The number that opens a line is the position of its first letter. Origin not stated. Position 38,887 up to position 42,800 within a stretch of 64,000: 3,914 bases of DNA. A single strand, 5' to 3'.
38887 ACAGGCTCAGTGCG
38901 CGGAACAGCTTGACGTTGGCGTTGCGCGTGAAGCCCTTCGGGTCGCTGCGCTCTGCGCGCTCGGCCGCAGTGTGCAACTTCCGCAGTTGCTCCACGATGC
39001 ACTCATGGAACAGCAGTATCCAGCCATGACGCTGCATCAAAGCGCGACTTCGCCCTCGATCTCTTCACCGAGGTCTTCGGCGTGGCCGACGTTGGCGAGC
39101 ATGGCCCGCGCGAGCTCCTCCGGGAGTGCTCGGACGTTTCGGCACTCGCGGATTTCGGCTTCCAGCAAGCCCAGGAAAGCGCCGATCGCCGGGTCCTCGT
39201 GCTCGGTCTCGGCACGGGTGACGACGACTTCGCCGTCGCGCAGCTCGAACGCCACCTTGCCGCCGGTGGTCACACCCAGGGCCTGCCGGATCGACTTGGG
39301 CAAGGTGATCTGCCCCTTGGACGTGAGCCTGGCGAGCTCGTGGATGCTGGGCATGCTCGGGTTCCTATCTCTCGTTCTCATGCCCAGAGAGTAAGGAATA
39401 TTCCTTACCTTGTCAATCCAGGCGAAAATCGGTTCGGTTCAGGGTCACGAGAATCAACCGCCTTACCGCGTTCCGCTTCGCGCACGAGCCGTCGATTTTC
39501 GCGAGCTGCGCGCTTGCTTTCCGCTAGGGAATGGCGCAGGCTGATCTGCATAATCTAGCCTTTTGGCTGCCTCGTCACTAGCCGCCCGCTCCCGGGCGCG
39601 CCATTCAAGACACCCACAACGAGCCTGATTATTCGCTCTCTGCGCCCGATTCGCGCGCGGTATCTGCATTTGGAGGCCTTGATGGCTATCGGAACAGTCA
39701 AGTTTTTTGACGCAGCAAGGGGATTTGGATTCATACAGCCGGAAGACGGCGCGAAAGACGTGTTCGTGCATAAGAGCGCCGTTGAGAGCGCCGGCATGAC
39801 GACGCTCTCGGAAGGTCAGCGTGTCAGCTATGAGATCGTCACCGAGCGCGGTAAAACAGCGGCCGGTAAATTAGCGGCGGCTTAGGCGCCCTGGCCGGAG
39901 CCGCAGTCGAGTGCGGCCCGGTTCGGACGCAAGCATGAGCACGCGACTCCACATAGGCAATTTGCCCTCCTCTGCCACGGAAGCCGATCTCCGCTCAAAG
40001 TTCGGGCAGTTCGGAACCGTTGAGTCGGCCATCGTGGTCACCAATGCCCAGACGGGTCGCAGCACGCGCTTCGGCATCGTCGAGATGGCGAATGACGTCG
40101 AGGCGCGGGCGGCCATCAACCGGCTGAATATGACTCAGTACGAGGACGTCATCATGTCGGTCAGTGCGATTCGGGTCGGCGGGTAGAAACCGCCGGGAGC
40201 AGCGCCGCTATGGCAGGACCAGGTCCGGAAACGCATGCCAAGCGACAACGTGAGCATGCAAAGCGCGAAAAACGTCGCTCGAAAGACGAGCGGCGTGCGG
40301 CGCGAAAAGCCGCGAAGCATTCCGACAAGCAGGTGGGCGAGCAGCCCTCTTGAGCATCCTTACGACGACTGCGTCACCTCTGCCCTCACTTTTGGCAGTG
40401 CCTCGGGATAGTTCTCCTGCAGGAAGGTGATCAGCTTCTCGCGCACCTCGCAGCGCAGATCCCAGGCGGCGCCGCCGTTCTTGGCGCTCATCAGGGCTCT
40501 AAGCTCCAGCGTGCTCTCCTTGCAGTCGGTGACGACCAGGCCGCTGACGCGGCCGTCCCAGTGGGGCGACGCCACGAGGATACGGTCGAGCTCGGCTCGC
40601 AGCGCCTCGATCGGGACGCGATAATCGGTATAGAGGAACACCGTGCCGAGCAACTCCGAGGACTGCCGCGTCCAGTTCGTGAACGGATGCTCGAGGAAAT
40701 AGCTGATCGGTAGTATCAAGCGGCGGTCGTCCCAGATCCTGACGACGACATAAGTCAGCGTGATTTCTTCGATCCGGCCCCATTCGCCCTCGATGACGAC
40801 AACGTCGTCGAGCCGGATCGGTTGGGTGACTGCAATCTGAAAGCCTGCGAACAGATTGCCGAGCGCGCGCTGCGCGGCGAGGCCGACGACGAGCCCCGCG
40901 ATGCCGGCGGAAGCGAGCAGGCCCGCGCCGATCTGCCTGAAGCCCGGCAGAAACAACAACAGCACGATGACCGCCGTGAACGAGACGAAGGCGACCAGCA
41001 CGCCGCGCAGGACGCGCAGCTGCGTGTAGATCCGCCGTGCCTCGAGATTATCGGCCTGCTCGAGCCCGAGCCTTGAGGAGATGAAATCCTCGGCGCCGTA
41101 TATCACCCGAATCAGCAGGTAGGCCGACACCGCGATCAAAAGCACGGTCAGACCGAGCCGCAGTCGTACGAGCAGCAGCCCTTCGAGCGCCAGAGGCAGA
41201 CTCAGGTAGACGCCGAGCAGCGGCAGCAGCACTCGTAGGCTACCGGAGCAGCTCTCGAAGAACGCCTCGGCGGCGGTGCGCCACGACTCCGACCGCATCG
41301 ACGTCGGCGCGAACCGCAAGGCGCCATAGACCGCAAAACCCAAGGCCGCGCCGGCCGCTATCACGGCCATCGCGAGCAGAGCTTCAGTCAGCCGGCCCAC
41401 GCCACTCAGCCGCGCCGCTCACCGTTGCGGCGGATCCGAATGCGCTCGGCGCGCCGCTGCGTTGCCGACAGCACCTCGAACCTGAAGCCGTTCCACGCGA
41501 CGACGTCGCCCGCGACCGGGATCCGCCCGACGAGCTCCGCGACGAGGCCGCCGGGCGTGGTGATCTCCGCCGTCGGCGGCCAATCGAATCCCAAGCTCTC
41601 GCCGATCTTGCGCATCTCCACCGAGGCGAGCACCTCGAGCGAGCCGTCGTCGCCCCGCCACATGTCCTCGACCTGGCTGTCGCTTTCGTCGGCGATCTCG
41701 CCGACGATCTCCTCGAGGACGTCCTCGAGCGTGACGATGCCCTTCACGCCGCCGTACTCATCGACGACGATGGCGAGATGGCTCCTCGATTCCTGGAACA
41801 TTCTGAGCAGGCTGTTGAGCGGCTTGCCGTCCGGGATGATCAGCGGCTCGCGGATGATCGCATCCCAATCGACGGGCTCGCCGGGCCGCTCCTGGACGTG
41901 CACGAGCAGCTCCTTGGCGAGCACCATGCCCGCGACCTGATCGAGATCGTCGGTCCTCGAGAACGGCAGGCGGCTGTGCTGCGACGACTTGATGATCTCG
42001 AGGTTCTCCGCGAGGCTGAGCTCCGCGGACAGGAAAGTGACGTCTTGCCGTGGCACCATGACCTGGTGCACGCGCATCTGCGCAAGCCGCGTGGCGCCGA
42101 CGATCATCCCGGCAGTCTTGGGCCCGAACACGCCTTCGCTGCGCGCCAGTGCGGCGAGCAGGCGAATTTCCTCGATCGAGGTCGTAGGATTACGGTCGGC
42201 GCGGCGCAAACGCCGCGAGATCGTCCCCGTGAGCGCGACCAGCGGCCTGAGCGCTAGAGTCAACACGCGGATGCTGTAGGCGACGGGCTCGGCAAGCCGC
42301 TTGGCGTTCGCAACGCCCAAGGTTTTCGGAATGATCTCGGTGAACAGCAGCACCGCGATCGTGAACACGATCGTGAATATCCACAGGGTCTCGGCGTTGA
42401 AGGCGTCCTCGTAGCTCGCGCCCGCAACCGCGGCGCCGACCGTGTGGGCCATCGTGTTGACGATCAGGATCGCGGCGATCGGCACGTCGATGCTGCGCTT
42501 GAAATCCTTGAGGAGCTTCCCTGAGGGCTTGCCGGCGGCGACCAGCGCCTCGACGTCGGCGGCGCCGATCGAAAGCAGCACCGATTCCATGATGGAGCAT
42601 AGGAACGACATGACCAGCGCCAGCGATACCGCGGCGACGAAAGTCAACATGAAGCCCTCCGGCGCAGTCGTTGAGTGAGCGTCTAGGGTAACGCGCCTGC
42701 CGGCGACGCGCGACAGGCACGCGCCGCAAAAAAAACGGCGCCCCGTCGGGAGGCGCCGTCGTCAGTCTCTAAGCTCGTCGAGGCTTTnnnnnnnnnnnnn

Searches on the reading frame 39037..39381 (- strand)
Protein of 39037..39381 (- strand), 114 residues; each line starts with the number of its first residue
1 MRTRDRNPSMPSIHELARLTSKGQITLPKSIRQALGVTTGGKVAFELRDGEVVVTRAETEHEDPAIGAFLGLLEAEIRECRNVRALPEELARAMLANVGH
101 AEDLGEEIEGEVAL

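Call 65: search_protein_families(library=pfam, proteins=[window:39037-39381:-], max_evalue=0.001)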
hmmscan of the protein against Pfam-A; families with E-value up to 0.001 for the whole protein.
window:39037-39381:- (114 aa): 2 families
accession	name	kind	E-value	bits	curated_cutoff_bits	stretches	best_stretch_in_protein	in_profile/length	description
PF15937.10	PrlF_antitoxin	-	3.1e-14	53.4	32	1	17-91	2-78/99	prlF antitoxin for toxin YhaV_toxin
PF04014.23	MazE_antitoxin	-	1.8e-08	34.6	24.7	1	18-55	3-41/48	Antidote-toxin recognition MazE, bacterial antitoxin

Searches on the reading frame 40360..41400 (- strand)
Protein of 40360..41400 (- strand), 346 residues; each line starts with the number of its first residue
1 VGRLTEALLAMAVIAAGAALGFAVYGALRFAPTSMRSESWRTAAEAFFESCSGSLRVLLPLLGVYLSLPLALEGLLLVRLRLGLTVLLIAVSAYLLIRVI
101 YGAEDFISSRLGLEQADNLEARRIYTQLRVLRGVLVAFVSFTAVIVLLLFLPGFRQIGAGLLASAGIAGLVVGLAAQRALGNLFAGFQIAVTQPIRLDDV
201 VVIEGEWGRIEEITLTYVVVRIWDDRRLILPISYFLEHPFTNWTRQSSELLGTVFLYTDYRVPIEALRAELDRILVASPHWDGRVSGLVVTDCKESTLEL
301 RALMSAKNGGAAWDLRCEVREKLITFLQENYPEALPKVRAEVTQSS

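Call 65: search_protein_families(library=pfam, proteins=[window:40360-41400:-], max_evalue=0.001)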
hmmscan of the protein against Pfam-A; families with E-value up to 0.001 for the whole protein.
window:40360-41400:- (346 aa): 1 family
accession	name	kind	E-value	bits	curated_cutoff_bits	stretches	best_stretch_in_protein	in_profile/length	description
PF00924.24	MS_channel_2nd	-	2.1e-13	50.6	20.2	1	180-245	3-68/68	Mechanosensitive ion channel, beta-domain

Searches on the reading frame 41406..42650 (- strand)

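Call 65: search_protein_families(library=pfam, proteins=[window:41406-42650:-], max_evalue=0.001)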
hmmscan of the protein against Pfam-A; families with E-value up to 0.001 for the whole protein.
window:41406-42650:- (414 aa): 3 families
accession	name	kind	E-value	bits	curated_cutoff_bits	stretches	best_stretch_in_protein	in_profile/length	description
PF01595.25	CNNM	-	4.5e-30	105.1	28.4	1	10-177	5-179/181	Cyclin M transmembrane N-terminal domain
PF03471.22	CorC_HlyC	-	7.1e-15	55.2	27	1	333-409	3-80/81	Transporter associated domain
PF00571.33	CBS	-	2.3e-13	50.7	24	1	266-316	6-56/57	CBS domain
